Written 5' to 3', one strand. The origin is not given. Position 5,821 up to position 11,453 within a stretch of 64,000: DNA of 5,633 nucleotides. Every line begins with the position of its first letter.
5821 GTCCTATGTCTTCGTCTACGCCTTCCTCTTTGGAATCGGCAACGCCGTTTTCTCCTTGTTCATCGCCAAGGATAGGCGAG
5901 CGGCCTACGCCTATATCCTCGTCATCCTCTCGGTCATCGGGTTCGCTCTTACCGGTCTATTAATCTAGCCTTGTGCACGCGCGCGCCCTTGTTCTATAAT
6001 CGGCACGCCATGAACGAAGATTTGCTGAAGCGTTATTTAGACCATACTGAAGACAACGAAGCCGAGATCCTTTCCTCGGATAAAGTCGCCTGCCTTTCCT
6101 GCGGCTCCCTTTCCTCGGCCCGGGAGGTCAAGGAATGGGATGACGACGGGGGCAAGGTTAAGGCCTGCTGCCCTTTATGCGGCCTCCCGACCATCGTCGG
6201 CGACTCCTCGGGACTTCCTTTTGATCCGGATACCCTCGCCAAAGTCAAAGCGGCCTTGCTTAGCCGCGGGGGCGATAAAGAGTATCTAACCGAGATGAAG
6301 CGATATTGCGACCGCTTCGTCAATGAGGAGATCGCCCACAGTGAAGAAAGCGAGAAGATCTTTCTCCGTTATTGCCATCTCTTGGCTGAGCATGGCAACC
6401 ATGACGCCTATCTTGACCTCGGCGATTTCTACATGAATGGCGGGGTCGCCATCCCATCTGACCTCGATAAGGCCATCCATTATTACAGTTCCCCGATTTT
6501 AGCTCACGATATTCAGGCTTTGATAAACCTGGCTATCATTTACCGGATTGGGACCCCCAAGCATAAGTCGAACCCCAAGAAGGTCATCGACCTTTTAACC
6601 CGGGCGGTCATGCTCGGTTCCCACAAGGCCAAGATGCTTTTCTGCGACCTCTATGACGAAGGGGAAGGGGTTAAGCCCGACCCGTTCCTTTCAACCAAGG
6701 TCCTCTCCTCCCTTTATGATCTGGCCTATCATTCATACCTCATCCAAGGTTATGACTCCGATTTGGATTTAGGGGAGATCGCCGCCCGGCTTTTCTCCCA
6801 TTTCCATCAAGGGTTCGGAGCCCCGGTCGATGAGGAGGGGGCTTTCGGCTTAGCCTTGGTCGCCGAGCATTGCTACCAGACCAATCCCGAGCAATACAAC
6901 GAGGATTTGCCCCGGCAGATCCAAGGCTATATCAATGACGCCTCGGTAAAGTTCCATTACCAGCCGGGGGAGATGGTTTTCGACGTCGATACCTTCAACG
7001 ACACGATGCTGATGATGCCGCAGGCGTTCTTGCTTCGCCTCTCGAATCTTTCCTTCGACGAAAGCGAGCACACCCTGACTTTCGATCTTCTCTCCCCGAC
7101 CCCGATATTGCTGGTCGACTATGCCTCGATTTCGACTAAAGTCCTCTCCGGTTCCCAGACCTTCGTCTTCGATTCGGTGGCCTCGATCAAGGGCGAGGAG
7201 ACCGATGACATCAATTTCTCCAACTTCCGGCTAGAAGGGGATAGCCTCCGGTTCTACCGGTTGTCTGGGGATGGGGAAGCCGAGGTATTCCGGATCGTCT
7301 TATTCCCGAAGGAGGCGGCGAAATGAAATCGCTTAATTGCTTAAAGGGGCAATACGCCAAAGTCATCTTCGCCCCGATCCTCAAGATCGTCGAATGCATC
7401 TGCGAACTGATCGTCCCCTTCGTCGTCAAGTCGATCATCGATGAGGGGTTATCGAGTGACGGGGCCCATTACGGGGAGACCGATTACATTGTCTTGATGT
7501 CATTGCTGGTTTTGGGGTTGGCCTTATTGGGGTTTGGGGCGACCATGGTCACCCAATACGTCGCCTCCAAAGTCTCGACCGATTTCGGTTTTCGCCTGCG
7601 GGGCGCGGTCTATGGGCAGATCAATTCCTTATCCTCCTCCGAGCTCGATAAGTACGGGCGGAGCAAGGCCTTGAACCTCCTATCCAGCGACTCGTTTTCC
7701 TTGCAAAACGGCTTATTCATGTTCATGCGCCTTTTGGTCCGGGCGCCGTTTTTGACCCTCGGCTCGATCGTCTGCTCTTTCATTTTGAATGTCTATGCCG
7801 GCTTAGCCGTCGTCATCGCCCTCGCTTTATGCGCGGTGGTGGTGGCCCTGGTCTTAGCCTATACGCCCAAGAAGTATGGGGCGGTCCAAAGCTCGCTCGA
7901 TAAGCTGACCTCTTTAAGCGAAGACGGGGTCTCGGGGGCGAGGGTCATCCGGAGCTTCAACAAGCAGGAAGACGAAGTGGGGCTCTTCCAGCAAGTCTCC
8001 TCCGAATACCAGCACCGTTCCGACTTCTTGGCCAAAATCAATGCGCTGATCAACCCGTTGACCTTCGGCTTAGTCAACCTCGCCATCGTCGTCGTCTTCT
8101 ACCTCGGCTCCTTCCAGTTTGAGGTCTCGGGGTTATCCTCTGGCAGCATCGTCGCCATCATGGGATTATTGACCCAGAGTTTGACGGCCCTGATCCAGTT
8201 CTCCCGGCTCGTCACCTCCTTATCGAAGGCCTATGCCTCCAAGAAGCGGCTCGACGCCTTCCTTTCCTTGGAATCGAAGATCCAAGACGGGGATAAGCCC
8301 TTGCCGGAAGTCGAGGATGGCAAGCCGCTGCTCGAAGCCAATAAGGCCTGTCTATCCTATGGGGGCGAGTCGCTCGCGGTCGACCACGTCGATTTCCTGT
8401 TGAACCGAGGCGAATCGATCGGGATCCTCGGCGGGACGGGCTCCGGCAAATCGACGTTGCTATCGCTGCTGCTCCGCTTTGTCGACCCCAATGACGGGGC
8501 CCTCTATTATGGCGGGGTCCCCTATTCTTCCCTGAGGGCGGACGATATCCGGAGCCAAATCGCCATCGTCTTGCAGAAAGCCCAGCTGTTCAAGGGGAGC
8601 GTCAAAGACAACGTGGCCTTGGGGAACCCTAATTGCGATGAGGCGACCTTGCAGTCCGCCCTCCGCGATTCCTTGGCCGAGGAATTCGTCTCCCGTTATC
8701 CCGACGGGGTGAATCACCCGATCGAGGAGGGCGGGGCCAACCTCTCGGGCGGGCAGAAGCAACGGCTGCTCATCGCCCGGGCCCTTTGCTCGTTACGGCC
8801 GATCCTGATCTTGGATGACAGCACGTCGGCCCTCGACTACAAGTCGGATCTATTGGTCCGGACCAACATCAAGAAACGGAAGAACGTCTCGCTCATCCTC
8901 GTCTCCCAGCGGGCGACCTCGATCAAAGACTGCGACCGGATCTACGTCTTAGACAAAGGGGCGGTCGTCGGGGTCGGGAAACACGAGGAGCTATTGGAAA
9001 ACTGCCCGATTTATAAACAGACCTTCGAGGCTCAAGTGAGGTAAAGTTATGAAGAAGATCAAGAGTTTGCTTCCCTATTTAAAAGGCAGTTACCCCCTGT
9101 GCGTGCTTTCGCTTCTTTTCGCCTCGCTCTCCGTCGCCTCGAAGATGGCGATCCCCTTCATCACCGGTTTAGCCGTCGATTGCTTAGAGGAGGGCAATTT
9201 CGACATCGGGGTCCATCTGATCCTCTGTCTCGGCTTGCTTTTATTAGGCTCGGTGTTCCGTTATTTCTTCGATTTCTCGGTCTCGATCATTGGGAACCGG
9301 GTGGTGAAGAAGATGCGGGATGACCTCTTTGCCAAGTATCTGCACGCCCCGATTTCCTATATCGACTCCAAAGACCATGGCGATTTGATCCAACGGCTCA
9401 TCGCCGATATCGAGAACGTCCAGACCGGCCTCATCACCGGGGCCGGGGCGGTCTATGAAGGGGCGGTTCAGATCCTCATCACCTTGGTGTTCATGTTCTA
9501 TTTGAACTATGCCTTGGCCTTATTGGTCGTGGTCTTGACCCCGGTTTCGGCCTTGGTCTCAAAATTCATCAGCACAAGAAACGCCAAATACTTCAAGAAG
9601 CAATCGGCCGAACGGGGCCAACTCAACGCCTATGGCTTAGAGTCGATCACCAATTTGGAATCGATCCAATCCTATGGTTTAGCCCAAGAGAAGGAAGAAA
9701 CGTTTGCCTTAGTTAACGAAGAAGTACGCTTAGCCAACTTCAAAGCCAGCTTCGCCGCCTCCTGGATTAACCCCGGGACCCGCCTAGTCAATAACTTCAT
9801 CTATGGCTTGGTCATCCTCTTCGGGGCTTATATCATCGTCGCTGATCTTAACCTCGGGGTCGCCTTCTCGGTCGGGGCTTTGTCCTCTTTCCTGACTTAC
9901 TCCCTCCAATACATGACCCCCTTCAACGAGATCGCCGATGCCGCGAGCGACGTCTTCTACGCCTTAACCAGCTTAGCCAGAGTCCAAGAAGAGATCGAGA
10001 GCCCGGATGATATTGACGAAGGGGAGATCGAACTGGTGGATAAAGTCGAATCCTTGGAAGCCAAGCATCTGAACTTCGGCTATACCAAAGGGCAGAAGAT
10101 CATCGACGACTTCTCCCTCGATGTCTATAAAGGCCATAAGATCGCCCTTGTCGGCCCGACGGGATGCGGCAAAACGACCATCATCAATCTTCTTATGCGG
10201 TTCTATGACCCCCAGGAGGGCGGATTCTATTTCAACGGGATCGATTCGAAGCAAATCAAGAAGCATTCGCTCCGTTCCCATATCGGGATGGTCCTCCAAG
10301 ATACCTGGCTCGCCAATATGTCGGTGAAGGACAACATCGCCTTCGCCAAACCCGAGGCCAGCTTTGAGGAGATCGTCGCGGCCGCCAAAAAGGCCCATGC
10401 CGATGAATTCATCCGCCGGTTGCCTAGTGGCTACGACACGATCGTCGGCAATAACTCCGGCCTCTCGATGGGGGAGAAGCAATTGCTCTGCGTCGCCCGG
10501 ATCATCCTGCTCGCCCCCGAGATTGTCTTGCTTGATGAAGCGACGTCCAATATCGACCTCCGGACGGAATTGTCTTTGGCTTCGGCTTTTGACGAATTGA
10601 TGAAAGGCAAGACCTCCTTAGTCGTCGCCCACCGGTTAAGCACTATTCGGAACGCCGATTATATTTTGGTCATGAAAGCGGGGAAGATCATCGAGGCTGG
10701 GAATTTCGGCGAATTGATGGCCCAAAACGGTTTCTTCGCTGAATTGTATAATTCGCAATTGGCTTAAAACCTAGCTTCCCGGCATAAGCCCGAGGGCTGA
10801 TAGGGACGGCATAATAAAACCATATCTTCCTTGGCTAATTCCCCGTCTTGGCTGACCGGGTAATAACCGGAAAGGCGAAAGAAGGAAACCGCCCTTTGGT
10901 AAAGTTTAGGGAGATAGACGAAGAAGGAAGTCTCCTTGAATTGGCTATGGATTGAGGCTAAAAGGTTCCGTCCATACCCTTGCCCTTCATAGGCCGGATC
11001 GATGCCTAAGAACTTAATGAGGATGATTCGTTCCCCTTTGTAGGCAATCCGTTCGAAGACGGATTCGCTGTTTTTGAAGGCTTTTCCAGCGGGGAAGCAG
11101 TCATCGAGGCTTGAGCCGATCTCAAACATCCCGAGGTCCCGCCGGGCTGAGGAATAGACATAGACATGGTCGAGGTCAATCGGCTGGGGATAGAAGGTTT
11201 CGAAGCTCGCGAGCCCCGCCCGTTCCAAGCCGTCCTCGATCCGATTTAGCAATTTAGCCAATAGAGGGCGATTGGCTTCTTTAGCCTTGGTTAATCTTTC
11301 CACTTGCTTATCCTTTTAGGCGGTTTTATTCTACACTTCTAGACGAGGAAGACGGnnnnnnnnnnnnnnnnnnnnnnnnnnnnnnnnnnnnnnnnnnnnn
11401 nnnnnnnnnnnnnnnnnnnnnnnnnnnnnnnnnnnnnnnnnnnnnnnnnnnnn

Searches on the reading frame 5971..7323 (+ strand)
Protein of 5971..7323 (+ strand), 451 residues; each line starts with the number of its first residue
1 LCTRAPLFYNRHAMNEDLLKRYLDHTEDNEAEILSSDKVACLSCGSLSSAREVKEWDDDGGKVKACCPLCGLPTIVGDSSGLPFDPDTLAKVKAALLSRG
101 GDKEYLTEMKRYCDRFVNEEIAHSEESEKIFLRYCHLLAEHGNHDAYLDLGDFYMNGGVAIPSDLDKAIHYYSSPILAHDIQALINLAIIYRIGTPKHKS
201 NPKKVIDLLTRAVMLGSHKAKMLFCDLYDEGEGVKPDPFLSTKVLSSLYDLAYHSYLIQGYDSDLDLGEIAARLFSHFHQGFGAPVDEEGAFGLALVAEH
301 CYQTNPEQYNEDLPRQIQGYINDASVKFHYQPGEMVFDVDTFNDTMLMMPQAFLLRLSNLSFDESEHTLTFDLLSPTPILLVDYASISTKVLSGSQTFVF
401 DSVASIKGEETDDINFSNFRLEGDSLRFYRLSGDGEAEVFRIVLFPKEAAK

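Call 32: search_protein_families(library=pfam, proteins=[window:5971-7323:+], max_evalue=0.001)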
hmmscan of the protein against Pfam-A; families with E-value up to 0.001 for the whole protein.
window:5971-7323:+ (451 aa): 1 family
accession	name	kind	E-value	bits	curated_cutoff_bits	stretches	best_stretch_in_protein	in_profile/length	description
PF08238.18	Sel1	-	1.8e-07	31.9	30.7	0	145-173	2-29/36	Sel1 repeat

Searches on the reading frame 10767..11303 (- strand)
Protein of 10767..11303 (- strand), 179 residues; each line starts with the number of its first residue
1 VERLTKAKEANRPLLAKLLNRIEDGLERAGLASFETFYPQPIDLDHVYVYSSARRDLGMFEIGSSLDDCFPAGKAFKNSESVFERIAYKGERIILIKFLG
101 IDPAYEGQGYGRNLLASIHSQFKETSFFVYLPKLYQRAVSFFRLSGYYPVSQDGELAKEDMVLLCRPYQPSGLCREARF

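Call 3: search_protein_families(library=pfam, proteins=[window:10767-11303:-], max_evalue=0.1)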
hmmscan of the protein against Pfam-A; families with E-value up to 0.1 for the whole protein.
window:10767-11303:- (179 aa): 4 families
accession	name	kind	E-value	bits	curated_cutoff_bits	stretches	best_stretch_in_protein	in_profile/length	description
PF13508.13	Acetyltransf_7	-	0.00011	23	27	1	91-147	28-82/84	Acetyltransferase (GNAT) domain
PF00583.31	Acetyltransf_1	-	0.00045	20.9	20.7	1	91-147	57-116/116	Acetyltransferase (GNAT) family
PF14542.12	Acetyltransf_CG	-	0.0018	18.8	30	1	86-127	15-58/80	GCN5-related N-acetyl-transferase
PF13673.13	Acetyltransf_10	-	0.097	13.1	23.6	0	96-151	54-111/128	Acetyltransferase (GNAT) domain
